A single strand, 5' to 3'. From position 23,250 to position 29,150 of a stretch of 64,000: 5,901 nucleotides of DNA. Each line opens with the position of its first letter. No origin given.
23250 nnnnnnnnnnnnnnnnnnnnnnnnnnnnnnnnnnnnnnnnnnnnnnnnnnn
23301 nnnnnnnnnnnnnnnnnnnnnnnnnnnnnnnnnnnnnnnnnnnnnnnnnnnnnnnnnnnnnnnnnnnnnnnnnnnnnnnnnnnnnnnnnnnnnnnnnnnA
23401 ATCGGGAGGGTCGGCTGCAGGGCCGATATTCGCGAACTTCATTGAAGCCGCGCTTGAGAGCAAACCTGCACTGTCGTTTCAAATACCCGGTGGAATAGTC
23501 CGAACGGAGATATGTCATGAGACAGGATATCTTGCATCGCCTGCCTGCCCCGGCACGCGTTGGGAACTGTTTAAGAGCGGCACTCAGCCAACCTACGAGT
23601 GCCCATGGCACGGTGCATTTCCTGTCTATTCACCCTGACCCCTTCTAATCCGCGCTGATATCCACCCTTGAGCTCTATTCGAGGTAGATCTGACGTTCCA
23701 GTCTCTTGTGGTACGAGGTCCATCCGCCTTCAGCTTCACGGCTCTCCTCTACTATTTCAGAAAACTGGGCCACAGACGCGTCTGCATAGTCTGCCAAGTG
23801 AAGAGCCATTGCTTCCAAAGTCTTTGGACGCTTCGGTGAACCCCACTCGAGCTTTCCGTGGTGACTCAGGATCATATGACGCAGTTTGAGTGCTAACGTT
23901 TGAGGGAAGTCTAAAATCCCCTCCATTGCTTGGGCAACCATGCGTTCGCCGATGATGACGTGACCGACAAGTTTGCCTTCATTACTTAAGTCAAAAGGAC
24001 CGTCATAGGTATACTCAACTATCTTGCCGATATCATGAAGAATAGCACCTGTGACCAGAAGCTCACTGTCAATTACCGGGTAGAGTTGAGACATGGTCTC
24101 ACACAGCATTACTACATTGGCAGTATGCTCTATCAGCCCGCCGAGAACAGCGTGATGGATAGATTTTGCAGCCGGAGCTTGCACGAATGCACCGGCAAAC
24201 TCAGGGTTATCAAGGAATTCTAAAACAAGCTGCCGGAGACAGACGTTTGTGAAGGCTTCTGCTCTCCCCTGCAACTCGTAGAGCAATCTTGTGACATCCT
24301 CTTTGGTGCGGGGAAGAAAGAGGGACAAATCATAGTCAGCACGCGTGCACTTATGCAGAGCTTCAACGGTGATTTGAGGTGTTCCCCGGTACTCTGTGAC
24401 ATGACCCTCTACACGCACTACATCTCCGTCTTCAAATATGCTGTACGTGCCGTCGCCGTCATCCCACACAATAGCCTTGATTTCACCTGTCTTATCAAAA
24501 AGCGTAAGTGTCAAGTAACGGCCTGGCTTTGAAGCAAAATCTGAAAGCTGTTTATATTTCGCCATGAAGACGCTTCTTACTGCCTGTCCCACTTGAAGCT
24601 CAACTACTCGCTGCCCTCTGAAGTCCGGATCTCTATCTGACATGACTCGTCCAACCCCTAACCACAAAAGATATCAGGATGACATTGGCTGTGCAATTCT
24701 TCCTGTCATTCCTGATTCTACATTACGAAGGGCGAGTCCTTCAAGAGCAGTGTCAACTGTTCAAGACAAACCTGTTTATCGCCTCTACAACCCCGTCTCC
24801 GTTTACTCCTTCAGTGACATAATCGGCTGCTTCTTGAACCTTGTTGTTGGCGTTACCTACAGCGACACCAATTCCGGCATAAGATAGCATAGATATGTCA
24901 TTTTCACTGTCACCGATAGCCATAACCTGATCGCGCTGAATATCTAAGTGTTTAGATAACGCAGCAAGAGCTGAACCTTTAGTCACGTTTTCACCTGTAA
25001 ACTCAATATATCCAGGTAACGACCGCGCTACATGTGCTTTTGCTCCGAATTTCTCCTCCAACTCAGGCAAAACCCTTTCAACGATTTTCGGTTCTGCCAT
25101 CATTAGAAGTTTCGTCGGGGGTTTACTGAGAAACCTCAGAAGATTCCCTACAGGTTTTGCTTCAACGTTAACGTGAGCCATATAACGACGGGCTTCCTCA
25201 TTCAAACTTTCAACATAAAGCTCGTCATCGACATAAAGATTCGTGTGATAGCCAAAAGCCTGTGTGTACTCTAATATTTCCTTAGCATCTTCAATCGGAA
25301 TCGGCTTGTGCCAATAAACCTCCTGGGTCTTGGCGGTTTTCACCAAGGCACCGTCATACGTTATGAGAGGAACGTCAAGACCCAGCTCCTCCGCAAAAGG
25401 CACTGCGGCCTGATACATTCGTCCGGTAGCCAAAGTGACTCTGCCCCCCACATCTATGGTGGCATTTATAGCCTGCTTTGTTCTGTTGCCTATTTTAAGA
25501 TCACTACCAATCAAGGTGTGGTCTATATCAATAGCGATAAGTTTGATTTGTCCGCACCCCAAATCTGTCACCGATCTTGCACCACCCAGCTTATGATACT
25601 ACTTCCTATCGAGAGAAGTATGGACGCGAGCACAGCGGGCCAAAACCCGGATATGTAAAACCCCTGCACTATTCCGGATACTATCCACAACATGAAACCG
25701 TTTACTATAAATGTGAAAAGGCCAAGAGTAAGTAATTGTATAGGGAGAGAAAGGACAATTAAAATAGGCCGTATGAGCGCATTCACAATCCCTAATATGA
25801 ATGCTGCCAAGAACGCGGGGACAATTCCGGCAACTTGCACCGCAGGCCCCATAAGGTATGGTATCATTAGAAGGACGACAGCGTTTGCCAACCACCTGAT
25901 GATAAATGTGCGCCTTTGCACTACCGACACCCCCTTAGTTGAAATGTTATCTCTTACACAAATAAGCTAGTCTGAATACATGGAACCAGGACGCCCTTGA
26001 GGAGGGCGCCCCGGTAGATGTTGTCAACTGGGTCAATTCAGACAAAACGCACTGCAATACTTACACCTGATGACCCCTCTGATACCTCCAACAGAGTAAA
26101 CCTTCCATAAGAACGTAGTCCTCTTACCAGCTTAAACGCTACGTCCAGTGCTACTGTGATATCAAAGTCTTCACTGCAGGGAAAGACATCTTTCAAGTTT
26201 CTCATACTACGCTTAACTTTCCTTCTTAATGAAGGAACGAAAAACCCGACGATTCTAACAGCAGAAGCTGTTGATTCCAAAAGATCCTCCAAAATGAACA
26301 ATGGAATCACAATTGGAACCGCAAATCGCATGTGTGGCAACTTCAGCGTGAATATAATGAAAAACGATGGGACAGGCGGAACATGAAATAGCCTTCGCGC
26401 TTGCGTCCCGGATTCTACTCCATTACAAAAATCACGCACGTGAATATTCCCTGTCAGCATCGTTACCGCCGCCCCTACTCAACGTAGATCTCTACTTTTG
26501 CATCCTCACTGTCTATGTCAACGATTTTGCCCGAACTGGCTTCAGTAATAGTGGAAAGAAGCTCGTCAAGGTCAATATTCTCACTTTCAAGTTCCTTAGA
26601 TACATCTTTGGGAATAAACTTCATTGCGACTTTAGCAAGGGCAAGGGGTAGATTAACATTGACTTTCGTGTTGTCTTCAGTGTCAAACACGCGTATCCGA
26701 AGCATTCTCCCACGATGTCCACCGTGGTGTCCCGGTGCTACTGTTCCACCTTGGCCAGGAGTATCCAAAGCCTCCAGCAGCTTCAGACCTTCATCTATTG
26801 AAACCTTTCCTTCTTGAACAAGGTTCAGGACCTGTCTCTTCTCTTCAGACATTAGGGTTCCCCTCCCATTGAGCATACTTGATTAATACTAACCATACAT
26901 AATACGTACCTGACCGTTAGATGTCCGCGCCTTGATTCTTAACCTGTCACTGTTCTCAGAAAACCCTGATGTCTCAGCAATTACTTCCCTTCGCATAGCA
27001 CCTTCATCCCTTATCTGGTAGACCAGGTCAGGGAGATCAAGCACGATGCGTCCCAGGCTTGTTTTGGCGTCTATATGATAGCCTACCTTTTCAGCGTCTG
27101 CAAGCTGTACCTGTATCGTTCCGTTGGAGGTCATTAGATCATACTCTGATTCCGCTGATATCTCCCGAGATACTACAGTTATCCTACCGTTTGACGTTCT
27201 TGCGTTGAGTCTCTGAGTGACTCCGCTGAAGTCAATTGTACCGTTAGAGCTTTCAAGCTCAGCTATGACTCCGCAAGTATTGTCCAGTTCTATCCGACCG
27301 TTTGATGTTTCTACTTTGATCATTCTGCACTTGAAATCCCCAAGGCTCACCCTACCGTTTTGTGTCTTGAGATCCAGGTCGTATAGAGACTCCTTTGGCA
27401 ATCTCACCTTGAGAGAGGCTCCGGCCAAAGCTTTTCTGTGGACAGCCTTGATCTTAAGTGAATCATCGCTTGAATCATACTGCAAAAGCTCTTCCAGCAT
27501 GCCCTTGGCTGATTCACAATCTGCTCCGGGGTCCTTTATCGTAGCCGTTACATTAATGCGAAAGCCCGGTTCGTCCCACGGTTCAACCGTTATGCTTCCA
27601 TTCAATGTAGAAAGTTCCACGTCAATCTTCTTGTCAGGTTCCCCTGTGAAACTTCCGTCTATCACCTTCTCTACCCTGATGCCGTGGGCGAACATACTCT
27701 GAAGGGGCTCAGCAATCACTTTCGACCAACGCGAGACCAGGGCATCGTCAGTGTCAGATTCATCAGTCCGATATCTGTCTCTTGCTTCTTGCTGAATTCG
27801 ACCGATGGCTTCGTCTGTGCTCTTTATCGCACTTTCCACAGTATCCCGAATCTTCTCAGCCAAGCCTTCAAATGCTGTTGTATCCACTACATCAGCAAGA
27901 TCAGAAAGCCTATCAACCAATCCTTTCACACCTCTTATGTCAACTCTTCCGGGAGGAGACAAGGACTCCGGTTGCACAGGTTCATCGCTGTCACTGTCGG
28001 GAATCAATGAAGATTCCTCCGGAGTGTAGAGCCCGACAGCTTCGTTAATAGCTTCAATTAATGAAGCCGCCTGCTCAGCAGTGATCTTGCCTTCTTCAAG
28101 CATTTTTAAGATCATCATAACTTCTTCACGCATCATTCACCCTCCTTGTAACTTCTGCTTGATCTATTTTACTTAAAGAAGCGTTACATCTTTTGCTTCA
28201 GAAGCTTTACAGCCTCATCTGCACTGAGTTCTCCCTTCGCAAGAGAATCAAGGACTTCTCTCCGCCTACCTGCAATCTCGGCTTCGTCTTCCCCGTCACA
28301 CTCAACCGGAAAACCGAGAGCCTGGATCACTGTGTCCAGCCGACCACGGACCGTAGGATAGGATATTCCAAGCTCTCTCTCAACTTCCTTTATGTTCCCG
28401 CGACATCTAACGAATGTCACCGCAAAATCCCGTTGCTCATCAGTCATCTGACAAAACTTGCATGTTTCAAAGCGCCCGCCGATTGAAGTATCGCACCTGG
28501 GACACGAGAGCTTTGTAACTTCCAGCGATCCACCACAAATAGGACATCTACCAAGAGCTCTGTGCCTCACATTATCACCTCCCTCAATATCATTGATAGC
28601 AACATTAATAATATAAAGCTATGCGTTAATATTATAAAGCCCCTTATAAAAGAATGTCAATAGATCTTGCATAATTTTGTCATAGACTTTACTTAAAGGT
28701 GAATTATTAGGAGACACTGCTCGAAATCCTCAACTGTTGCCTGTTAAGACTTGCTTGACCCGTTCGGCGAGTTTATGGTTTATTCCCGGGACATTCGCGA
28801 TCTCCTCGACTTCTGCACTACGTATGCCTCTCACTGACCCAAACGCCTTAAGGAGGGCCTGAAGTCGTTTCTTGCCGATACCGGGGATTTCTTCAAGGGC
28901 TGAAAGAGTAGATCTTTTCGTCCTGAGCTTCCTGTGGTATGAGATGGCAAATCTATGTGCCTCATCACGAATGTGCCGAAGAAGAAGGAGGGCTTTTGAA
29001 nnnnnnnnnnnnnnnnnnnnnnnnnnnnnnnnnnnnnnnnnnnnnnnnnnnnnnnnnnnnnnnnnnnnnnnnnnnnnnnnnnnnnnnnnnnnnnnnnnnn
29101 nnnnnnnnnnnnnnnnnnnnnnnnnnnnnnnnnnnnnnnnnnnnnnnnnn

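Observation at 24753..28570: Conserved-looking but uncharacterised envelope module: DUF2089 zinc-ribbon/HTH, DUF4097 beta-helix, small SHOCT-like paralogue, unknown protein, DUF360 holin-like protein and Cof HAD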

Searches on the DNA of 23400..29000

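Call 54: search_rna_families(source=window, start=23400, end=29000, threshold=evalue, max_evalue=1)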
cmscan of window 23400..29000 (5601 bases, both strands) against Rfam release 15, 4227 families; matches with E-value up to 1: 0.
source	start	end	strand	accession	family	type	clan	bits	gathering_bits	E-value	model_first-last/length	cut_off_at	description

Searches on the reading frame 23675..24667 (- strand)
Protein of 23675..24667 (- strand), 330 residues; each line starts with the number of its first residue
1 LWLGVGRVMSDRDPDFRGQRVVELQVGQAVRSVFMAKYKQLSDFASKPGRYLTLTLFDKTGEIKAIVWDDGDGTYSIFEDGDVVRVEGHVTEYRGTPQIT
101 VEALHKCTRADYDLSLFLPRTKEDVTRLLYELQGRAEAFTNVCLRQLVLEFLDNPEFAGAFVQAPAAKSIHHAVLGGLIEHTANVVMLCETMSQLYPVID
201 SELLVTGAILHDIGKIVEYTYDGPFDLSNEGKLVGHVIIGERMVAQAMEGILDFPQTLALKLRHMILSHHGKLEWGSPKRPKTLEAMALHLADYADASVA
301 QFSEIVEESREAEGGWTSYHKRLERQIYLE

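Call 3: search_protein_families(library=pfam, proteins=[window:23675-24667:-], max_evalue=0.01)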
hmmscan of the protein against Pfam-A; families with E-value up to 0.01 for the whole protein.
window:23675-24667:- (330 aa): 3 families
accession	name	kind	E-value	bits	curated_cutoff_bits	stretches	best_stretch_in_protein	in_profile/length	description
PF01966.28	HD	-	5.1e-16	59.4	22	1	179-297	2-115/116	HD domain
PF01336.31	tRNA_anti-codon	-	1.1e-09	38.6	27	1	46-104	12-72/75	OB-fold nucleic acid binding domain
PF07514.17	TraI_2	-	0.0074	15.7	23.9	0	157-193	45-81/324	Putative helicase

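Call 4: search_protein_families(library=ncbifam, proteins=[window:23675-24667:-], max_evalue=0.01)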
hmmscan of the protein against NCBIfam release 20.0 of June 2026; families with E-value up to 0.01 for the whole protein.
window:23675-24667:- (330 aa): 9 families
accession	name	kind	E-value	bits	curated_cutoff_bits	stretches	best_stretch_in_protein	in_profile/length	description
NF010007.0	PRK13480.1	equivalog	4.5e-50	170.5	460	1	20-311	4-292/314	3'-5' exoribonuclease YhaM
TIGR00277.1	HDIG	domain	5.2e-08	32.7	27.6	1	177-248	4-69/84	HDIG domain-containing metalloprotein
TIGR01596.1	cas3_HD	equivalog_domain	3.8e-06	27.1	43.45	1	178-311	1-141/178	CRISPR-associated endonuclease Cas3''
NF041494.1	MobH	equivalog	0.00026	20.1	200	1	157-194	43-80/340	MobH family relaxase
NF005050.0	PRK06461.1-4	equivalog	0.00047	20.3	176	1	58-108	49-97/151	single-stranded DNA-binding protein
TIGR03760.1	ICE_TraI_Pfluor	equivalog_domain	0.00079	19.1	161.4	1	158-196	48-86/218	integrating conjugative element relaxase, PFGI-1 class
NF009032.0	PRK12366.1-3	equivalog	0.0051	15.1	773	1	47-113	208-273/651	replication factor A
NF005551.0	PRK07211.1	equivalog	0.0063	15.8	575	0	49-114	197-263/485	single-stranded DNA binding protein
NF009030.0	PRK12366.1-1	equivalog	0.0085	14.5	1147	0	44-127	103-188/796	replication factor A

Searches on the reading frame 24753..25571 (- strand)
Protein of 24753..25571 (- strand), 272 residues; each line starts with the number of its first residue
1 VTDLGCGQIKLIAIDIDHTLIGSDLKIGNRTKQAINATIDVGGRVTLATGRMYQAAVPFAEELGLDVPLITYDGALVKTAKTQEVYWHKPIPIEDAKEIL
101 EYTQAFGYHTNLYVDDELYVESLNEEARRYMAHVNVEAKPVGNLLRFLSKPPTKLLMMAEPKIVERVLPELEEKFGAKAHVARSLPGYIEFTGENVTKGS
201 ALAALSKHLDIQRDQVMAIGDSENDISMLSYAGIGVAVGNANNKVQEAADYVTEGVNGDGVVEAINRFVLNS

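Call 3: search_protein_families(library=pfam, proteins=[window:24753-25571:-], max_evalue=0.01)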
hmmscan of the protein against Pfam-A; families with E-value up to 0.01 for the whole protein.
window:24753-25571:- (272 aa): 4 families
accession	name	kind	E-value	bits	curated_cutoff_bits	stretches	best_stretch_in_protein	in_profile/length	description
PF08282.18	Hydrolase_3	-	2.7e-65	221.1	20.9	1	12-265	1-255/255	haloacid dehalogenase-like hydrolase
PF05116.19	S6PP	-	1e-16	61.8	20.3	1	161-269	126-246/247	Sucrose-6F-phosphate phosphohydrolase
PF00702.32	Hydrolase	-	4.9e-07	30.8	26.4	1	9-233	1-191/191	haloacid dehalogenase-like hydrolase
PF12710.13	HAD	-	1.4e-06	29.3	27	1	168-229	115-188/189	haloacid dehalogenase-like hydrolase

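Call 4: search_protein_families(library=ncbifam, proteins=[window:24753-25571:-], max_evalue=0.01)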
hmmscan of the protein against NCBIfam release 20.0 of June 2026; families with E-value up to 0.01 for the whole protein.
window:24753-25571:- (272 aa): 36 families (the best 25 are shown)
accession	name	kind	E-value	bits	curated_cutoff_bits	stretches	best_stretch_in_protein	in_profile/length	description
TIGR00099.1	Cof-subfamily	subfamily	4.4e-58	196.9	137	1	11-265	1-256/256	Cof-type HAD-IIB family hydrolase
NF007806.0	PRK10513.1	equivalog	3.4e-49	167.7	273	1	9-271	3-270/270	sugar-phosphatase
NF002245.0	PRK01158.1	equivalog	1.1e-32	113.2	198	2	193-270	153-230/233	phosphoglycolate phosphatase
NF007821.0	PRK10530.1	equivalog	7.8e-30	104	274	2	9-130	3-124/272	pyridoxal phosphatase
TIGR01487.1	Pglycolate_arch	equivalog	1.1e-29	103.8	122.75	2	193-264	143-214/215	phosphoglycolate phosphatase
TIGR01484.1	HAD-SF-IIB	subfamily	2.3e-28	99.8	41.8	1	11-238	1-221/221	HAD-IIB family hydrolase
TIGR01482.1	SPP-subfamily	subfamily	1.5e-24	86.8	107.15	2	194-266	146-222/225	sucrose-phosphate phosphatase subfamily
NF045966.1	YcsE_rel_Pase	equivalog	1.6e-24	86.8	220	1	8-263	1-257/265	YcsE-related riboflavin metabolism phosphatase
NF011705.0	PRK15126.1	equivalog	1.6e-24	86.7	336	1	10-249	3-240/272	HMP-PP phosphatase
NF008213.0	PRK10976.1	equivalog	4.8e-20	72.2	386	1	10-261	3-255/266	sugar/pyridoxal phosphate phosphatase YigL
TIGR01486.1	HAD-SF-IIB-MPGP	subfamily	1e-12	47.9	164.75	1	191-268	171-256/257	mannosyl-3-phosphoglycerate phosphatase family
TIGR00338.1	serB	equivalog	9.3e-10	38.5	144.15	1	197-254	152-208/219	phosphoserine phosphatase SerB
NF001217.0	PRK00192.1-4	equivalog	1.7e-09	37.6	373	1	192-254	177-239/265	mannosyl-3-phosphoglycerate phosphatase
TIGR01670.1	KdsC-phosphatas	subfamily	8.9e-09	35.5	106.95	1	198-266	77-145/154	3-deoxy-D-manno-octulosonate 8-phosphate phosphatase, YrbI family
TIGR02726.1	phenyl_P_delta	equivalog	9.1e-09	35.7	281.95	1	176-270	62-155/169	phenylphosphate carboxylase subunit delta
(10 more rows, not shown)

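Call 53: search_protein_families(library=padloc, proteins=[window:24753-25571:-], max_evalue=0.01)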
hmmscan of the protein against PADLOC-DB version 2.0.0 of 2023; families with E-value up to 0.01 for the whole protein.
window:24753-25571:- (272 aa): 1 family
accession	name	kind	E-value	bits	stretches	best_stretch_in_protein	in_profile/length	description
PDLC02277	AbiEi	-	0.0038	15.3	1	72-141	69-133/195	AbiEi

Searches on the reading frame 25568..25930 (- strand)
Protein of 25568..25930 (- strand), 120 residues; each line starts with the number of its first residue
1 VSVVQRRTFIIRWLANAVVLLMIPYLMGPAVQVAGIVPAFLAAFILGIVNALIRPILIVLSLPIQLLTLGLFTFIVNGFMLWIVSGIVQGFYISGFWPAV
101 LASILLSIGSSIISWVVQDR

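Call 3: search_protein_families(library=pfam, proteins=[window:25568-25930:-], max_evalue=0.01)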
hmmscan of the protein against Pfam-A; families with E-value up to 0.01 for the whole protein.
window:25568-25930:- (120 aa): 1 family
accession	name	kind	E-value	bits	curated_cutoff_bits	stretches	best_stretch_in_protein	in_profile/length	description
PF04020.18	Phage_holin_4_2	-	7.9e-33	113.6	28.8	1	8-112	2-105/105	Mycobacterial 4 TMS phage holin, superfamily IV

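Call 4: search_protein_families(library=ncbifam, proteins=[window:25568-25930:-], max_evalue=0.01)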
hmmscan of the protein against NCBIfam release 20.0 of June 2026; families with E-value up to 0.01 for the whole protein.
window:25568-25930:- (120 aa): 0 families

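Call 53: search_protein_families(library=padloc, proteins=[window:25568-25930:-], max_evalue=0.01)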
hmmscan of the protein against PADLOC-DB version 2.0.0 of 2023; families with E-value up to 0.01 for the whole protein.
window:25568-25930:- (120 aa): 0 families

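Call 73: search_protein_families(library=phrogs, proteins=[window:25568-25930:-], max_evalue=0.001)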
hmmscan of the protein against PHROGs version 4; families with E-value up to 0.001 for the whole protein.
window:25568-25930:- (120 aa): 0 families
